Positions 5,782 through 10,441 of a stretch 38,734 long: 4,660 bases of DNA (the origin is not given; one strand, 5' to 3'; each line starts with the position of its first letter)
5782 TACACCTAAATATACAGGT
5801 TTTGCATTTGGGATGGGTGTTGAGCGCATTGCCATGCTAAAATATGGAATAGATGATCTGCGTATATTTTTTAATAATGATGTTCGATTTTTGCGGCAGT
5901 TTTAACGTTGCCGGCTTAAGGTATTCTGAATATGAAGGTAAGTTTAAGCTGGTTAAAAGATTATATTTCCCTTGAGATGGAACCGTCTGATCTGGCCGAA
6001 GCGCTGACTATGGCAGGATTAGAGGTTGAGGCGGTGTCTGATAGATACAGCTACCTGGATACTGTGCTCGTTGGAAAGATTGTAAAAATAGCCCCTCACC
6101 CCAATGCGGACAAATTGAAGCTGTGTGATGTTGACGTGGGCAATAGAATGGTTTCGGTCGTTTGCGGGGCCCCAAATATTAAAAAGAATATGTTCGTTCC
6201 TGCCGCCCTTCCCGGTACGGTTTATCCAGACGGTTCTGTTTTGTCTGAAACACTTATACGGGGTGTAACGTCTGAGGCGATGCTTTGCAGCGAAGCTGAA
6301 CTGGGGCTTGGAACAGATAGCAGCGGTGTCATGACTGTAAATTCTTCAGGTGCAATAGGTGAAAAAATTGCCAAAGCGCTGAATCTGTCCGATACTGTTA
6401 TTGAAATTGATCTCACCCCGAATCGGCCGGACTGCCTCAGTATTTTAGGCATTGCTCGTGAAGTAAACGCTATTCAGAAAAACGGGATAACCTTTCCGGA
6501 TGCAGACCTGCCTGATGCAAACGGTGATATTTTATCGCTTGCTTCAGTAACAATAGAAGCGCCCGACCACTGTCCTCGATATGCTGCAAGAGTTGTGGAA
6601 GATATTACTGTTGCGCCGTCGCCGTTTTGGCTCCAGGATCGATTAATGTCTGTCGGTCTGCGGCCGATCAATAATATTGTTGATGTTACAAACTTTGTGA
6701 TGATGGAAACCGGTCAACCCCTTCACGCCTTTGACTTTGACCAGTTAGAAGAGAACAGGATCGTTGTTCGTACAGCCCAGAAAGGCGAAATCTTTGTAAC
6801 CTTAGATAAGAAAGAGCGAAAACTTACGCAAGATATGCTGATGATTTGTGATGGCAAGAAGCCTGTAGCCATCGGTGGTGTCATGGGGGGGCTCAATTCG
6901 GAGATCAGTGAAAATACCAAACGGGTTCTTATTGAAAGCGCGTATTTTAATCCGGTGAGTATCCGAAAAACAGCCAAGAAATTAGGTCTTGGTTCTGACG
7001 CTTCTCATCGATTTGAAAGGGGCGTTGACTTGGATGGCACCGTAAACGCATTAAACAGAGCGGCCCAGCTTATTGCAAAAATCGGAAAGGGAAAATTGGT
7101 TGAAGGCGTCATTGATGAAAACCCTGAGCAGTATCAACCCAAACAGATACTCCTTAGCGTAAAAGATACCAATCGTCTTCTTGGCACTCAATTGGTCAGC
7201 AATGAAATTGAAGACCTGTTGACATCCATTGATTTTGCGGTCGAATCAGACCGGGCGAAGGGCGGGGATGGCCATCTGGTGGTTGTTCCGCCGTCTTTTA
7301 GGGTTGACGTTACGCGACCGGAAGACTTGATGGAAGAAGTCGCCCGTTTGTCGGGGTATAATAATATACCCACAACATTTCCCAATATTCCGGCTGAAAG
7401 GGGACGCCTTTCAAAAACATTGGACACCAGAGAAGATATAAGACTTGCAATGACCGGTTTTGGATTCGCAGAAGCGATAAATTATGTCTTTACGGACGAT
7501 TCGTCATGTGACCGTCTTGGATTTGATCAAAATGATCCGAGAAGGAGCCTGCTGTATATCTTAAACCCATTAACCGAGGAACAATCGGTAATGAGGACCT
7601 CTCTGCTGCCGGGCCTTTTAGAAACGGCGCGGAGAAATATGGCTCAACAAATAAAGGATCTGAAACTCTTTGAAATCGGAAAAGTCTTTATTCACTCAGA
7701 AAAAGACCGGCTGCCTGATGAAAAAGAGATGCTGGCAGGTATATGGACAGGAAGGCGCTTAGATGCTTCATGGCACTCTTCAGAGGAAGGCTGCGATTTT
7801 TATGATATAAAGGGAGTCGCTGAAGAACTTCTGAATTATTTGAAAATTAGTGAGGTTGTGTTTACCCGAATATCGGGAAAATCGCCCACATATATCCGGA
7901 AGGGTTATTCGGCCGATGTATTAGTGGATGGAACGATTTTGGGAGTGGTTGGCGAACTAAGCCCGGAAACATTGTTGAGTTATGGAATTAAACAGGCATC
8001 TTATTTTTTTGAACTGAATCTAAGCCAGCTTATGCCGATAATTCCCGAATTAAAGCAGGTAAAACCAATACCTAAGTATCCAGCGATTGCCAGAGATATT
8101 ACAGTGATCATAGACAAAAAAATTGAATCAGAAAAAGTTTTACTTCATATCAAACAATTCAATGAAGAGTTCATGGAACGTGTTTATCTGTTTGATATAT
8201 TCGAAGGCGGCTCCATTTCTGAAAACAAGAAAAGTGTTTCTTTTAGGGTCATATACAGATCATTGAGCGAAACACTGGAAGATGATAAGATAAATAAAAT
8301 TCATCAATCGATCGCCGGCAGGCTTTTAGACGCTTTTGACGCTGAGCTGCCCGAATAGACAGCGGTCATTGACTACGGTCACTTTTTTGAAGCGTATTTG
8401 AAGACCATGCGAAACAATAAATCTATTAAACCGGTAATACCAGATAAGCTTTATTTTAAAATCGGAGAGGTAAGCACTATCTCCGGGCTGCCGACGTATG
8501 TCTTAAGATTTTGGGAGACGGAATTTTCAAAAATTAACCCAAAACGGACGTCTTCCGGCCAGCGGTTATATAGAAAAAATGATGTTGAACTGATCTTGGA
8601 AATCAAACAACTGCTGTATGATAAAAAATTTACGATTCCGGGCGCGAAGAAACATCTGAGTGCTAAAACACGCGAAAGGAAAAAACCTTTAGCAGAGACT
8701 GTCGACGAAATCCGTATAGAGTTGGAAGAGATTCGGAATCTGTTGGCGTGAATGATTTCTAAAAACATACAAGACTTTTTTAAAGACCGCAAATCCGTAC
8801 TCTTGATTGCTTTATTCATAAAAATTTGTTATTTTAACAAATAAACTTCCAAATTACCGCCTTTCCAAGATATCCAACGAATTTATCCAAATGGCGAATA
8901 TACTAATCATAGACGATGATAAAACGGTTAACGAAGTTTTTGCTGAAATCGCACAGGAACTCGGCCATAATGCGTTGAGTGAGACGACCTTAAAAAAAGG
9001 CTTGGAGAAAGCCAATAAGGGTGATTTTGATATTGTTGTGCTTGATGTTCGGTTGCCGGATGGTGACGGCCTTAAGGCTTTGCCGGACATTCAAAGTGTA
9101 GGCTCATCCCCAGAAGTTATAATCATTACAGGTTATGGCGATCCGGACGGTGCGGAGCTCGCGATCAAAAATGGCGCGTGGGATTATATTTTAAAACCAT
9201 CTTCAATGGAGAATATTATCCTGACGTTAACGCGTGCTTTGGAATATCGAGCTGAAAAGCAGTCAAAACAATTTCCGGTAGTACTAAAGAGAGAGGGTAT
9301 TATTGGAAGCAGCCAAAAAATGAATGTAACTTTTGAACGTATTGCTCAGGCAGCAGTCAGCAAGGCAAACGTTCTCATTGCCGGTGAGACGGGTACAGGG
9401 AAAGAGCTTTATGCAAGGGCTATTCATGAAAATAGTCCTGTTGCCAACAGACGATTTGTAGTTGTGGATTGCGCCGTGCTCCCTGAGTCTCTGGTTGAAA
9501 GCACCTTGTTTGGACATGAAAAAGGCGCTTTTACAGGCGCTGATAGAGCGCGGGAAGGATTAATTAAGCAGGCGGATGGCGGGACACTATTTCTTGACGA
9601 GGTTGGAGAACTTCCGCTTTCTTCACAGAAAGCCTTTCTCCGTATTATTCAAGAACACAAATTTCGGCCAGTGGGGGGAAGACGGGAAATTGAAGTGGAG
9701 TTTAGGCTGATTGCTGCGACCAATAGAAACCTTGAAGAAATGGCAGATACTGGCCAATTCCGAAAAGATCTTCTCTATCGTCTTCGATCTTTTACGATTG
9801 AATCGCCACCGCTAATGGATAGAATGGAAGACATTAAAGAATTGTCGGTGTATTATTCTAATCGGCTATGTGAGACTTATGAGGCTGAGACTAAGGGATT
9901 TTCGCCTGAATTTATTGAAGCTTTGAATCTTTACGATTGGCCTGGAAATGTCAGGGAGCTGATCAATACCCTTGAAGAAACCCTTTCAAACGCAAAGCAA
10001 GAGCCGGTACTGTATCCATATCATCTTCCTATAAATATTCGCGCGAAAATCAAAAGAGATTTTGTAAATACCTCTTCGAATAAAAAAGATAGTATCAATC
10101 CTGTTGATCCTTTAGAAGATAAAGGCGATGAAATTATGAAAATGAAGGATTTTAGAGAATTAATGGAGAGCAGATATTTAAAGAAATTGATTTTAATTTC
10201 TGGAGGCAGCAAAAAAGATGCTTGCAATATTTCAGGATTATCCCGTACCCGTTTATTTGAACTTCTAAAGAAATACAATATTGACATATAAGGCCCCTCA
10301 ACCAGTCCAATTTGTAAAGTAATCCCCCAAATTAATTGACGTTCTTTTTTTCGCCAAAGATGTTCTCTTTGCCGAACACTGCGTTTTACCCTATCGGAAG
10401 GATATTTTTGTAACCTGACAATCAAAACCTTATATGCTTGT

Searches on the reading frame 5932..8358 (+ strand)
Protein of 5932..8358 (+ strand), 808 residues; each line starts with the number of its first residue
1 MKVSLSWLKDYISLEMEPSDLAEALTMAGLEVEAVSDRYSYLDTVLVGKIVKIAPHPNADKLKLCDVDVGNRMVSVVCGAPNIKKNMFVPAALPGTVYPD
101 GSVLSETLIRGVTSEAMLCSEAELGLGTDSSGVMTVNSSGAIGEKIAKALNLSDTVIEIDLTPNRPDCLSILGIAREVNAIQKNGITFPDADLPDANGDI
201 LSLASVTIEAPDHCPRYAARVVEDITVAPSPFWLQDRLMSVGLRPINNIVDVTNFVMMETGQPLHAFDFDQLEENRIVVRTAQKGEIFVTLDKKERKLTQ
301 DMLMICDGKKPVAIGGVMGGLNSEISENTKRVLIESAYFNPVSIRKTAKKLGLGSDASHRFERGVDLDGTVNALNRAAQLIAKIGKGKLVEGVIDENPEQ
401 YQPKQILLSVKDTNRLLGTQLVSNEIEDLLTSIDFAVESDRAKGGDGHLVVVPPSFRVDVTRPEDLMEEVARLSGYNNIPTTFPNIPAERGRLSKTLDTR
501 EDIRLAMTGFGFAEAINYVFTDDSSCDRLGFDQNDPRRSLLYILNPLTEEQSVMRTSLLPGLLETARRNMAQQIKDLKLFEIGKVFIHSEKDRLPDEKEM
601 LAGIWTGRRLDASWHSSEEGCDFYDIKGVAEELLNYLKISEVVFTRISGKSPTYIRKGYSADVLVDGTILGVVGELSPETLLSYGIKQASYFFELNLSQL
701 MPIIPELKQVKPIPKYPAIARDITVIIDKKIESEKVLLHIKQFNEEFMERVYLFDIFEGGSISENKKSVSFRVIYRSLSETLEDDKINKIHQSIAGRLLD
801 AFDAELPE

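Call 20: search_protein_families(library=pfam, proteins=[window:5932-8358:+], max_evalue=0.0001)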
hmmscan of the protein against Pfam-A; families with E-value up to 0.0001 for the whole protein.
window:5932-8358:+ (808 aa): 5 families
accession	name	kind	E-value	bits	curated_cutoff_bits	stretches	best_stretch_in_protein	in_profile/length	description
PF03483.22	B3_4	-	2.7e-74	249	29.3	1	214-385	2-173/174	B3/4 domain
PF17759.6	tRNA_synthFbeta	-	4e-68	229.5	22.4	1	479-697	1-214/214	Phenylalanyl tRNA synthetase beta chain CLM domain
PF03147.19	FDX-ACB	-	1.4e-24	86.7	31.1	1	714-806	1-93/94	Ferredoxin-fold anticodon binding domain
PF03484.21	B5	-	1.7e-20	73.4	28.6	1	407-476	2-67/67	tRNA synthetase B5 domain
PF01588.26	tRNA_bind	-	2.9e-16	59.8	27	1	46-144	2-95/96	Putative tRNA binding domain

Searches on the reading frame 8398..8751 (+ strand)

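Call 20: search_protein_families(library=pfam, proteins=[window:8398-8751:+], max_evalue=0.0001)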
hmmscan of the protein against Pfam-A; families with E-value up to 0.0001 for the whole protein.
window:8398-8751:+ (117 aa): 2 families
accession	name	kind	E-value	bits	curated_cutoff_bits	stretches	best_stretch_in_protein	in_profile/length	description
PF13411.12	MerR_1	-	3.4e-19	69.2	21.6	1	20-89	1-68/69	MerR HTH family regulatory protein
PF00376.29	MerR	-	1.2e-09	38.2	28.2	1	21-58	1-38/38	MerR family regulatory protein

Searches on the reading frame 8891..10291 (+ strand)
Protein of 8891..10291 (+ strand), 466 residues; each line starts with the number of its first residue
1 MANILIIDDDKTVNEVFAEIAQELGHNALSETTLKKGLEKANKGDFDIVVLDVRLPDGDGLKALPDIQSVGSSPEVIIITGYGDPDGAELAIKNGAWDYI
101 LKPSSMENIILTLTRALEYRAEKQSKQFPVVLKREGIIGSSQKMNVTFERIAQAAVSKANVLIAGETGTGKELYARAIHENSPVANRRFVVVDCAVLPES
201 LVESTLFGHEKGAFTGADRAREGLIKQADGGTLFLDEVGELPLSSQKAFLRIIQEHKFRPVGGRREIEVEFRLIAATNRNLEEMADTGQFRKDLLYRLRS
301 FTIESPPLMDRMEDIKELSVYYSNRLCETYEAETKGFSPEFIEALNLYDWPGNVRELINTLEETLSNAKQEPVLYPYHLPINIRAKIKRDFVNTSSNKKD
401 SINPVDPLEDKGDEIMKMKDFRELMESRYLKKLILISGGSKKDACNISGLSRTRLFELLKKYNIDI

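Call 20: search_protein_families(library=pfam, proteins=[window:8891-10291:+], max_evalue=0.0001)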
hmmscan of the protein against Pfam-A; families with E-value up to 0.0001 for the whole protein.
window:8891-10291:+ (466 aa): 7 families
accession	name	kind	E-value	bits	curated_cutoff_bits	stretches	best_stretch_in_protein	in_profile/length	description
PF00158.32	Sigma54_activat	-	1.8e-66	223.4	20.2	1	137-304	1-168/168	Sigma-54 interaction domain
PF14532.12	Sigma54_activ_2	-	2.2e-22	80.2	25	1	138-308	1-138/138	Sigma-54 interaction domain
PF00072.30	Response_reg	-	1.2e-21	77.4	30.2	1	4-111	1-108/111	Response regulator receiver domain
PF25601.1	AAA_lid_14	-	1.2e-16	60.8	27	1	310-389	2-80/87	AAA+ ATPase lid domain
PF07728.20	AAA_5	-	2.8e-07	31.1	22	1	160-280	1-124/139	AAA domain (dynein-related subfamily)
PF07724.20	AAA_2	-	7.4e-06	26.5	27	0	158-342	3-160/166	AAA domain (Cdc48 subfamily)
PF01078.27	Mg_chelatase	-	5.1e-05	23.2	20.3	0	216-279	93-158/207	Magnesium chelatase, subunit ChlI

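Call 42: search_protein_families(library=ncbifam, proteins=[window:8891-10291:+], max_evalue=0.00001)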
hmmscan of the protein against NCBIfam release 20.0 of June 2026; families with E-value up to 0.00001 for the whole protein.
window:8891-10291:+ (466 aa): 79 families (the best 25 are shown)
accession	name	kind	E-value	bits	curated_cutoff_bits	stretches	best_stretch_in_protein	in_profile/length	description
NF008469.0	PRK11361.1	equivalog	8.1e-103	344.6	714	1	3-465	6-457/461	acetoacetate metabolism transcriptional regulator AtoC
TIGR01818.1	ntrC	equivalog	3.4e-99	332.7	558.6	1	4-457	1-458/463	nitrogen regulation protein NR(I)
TIGR02915.1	PEP_resp_reg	equivalog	6.4e-93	312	502.6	1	4-364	1-368/445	PEP-CTERM-box response regulator transcription factor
NF007689.0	PRK10365.1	equivalog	7.2e-92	308.5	760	1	3-366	7-370/441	sigma-54-dependent response regulator transcription factor ZraR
NF038308.1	RNA_repair_RtcR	equivalog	1.2e-88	298.3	650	1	106-454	150-503/530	RNA repair transcriptional activator RtcR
NF011695.0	PRK15115.1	equivalog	3.9e-86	289.6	763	1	2-366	7-366/445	two-component system response regulator GlrR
NF008176.1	PRK10923.1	equivalog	6.5e-85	285.5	620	1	3-461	5-465/469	nitrogen regulation protein NR(I)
NF051870.1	NAssimRespRegNtrX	equivalog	8.7e-85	285.3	600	1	1-461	1-449/452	nitrogen assimilation response regulator NtrX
NF041946.1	LuxO_transreg_Vib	equivalog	3.4e-84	283.3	800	1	8-461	3-459/463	quorum-sensing sigma-54 dependent transcriptional regulator LuxO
TIGR01817.1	nifA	equivalog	8.5e-84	282.2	528.85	1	123-406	184-465/534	nif-specific transcriptional activator NifA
NF041552.1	TF_PrdR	equivalog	1.4e-81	274.6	795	1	124-463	261-577/577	sigma-54 dependent transcriptional regulator PrdR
NF003451.0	PRK05022.1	equivalog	1.5e-81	274.7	476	1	117-461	168-507/512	nitric oxide reductase transcriptional regulator NorR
NF049963.1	RespRegFlgRCampy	domain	9.2e-75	252.1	750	1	3-361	2-360/429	fla regulon two-component system response regulator FlgR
TIGR02974.1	phageshock_pspF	equivalog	2.7e-74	250.4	443.55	1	137-462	1-336/336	phage shock protein operon transcriptional activator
NF050807.1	TransRegFlbDCaul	equivalog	5.4e-71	239.8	750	1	19-370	18-353/454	sigma-54-dependent transcriptional regulator FlbD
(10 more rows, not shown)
